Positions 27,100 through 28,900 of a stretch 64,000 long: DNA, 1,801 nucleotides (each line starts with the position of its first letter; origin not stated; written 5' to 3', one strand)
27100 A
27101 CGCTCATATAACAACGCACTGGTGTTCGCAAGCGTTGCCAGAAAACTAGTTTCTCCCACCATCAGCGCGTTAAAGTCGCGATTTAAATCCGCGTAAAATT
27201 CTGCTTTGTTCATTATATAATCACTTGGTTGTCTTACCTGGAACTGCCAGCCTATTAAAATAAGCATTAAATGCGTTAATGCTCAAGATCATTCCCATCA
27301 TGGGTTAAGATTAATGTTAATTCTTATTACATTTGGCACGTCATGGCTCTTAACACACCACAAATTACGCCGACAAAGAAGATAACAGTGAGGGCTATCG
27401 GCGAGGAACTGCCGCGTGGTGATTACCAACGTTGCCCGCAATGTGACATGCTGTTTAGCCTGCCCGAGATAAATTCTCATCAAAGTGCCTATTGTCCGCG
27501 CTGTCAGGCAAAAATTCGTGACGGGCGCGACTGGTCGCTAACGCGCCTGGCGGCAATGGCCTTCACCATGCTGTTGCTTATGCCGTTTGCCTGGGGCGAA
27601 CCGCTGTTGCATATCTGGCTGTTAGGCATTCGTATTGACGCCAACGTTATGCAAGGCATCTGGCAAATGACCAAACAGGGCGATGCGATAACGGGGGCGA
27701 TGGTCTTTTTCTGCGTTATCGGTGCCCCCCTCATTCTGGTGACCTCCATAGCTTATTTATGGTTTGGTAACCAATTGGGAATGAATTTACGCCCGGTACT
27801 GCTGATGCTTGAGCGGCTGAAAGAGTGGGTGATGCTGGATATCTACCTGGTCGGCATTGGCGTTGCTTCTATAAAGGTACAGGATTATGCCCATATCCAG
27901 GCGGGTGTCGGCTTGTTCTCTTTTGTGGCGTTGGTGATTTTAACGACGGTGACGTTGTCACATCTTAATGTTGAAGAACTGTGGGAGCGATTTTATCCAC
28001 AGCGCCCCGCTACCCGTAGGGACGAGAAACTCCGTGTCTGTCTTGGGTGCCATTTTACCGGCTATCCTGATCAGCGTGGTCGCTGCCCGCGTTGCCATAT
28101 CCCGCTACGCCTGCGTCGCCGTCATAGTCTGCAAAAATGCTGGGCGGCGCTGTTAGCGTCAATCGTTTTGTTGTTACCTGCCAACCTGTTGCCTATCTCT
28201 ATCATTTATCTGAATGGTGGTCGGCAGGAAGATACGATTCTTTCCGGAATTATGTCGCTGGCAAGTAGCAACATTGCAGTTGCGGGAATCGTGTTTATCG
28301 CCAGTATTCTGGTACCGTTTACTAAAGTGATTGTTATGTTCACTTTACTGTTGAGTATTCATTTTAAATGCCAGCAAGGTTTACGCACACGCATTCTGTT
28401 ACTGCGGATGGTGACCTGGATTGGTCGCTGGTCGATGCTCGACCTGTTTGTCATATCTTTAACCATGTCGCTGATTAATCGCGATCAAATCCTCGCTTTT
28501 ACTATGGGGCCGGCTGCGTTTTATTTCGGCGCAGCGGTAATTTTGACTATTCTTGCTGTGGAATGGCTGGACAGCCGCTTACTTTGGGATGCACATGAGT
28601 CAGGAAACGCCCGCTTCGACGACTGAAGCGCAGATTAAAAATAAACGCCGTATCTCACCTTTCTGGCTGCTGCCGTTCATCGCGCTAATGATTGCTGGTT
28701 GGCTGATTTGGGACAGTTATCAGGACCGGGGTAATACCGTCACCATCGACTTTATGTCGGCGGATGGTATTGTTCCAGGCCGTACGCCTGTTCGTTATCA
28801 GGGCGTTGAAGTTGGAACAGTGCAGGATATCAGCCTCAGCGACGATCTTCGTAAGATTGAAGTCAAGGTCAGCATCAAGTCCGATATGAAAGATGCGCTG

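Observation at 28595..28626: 32-nt out-of-frame overlap between yebS and yebT (letA-letB)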

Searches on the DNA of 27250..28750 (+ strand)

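Call 3: search_dna_similar(query=window:27250-28750:+, collection=ecoli_genomes, mode=near, max_rows=10)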
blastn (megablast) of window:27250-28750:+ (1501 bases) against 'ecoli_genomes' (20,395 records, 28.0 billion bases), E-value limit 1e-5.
Records with a match: 5424; places in all: 5426; records where one place covers at least 80% of the query: 5424.
Genomes with a match: 5424 of 5426; with a place that covers at least 80% of the query: 5424. Places per genome that has any: lowest 1, median 1, highest 2. On chromosomes: 5425 places; on plasmids: 1.
Best place of each record, by identity: >=99% 996; 95-99% 4428.
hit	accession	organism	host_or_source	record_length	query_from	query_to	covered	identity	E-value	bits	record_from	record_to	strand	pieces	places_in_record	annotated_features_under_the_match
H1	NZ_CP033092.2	Escherichia coli DSM 30083 = JCM 1649 = ATCC 11775 strain ...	-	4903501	1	1501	100%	100.0%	0e+0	2772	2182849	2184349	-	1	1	yebS: membrane integrity lipid transport subunit YebS | yebT: lipid-binding membrane homeostasis protein YebT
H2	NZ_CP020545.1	Escherichia coli strain ZJ3920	Homo sapiens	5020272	1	1501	100%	100.0%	0e+0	2772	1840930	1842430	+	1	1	yebS: membrane integrity lipid transport subunit YebS | yebT: lipid-binding membrane homeostasis protein YebT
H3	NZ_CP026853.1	Escherichia coli strain MS7163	Homo sapiens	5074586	1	1501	100%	100.0%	0e+0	2772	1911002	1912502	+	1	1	yebS: membrane integrity lipid transport subunit YebS | yebT: lipid-binding membrane homeostasis protein YebT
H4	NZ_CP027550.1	Escherichia coli strain 2015C-4136CT1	Homo sapiens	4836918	1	1501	100%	100.0%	0e+0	2772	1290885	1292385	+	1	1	yebS: membrane integrity lipid transport subunit YebS | yebT: lipid-binding membrane homeostasis protein YebT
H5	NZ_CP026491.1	Escherichia coli strain HS13-1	Homo sapiens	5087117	1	1501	100%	100.0%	0e+0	2772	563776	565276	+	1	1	yebS: membrane integrity lipid transport subunit YebS | yebT: lipid-binding membrane homeostasis protein YebT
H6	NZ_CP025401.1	Escherichia coli strain MS8345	Homo sapiens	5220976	1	1501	100%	100.0%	0e+0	2772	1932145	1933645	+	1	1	yebS: membrane integrity lipid transport subunit YebS | yebT: lipid-binding membrane homeostasis protein YebT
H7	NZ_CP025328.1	Escherichia coli strain ExPEC XM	Duck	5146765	1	1501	100%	100.0%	0e+0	2772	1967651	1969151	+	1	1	yebS: membrane integrity lipid transport subunit YebS | yebT: lipid-binding membrane homeostasis protein YebT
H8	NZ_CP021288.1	Escherichia coli strain PA45B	Homo sapiens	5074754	1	1501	100%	100.0%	0e+0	2772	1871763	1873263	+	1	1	yebS: membrane integrity lipid transport subunit YebS | yebT: lipid-binding membrane homeostasis protein YebT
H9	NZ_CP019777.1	Escherichia coli NU14 strain NU14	Homo sapiens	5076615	1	1501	100%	100.0%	0e+0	2772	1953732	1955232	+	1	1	yebS: membrane integrity lipid transport subunit YebS | yebT: lipid-binding membrane homeostasis protein YebT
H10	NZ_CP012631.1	Escherichia coli strain SF-173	Homo sapiens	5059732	1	1501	100%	100.0%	0e+0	2772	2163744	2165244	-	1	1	yebS: membrane integrity lipid transport subunit YebS | yebT: lipid-binding membrane homeostasis protein YebT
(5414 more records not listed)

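Call 6: get_annotated_region(hit=H2, flank=3500)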
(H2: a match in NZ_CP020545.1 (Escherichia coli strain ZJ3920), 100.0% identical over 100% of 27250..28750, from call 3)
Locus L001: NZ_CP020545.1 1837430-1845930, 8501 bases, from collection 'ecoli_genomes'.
description: Escherichia coli strain ZJ3920 chromosome, complete genome
organism: Escherichia coli strain ZJ3920 (NCBI taxid 562)
replicon: chromosome; assembly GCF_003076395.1
host: Homo sapiens; source: bile; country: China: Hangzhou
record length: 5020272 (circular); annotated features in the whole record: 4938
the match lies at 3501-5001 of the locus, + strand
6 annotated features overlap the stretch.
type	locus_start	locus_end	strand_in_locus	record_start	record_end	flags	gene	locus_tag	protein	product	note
CDS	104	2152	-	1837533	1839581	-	prc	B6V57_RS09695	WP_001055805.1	carboxy terminal-processing peptidase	-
CDS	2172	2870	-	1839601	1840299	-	proQ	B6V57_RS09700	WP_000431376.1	RNA chaperone ProQ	-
CDS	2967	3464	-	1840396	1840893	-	msrC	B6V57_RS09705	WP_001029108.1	L-methionine (R)-S-oxide reductase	-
CDS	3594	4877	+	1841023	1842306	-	yebS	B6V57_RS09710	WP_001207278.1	membrane integrity lipid transport subunit YebS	-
CDS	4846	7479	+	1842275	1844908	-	yebT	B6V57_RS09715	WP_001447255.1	lipid-binding membrane homeostasis protein YebT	-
CDS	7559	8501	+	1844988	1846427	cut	rsmF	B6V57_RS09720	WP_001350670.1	16S rRNA (cytosine(1407)-C(5))-methyltransferase RsmF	-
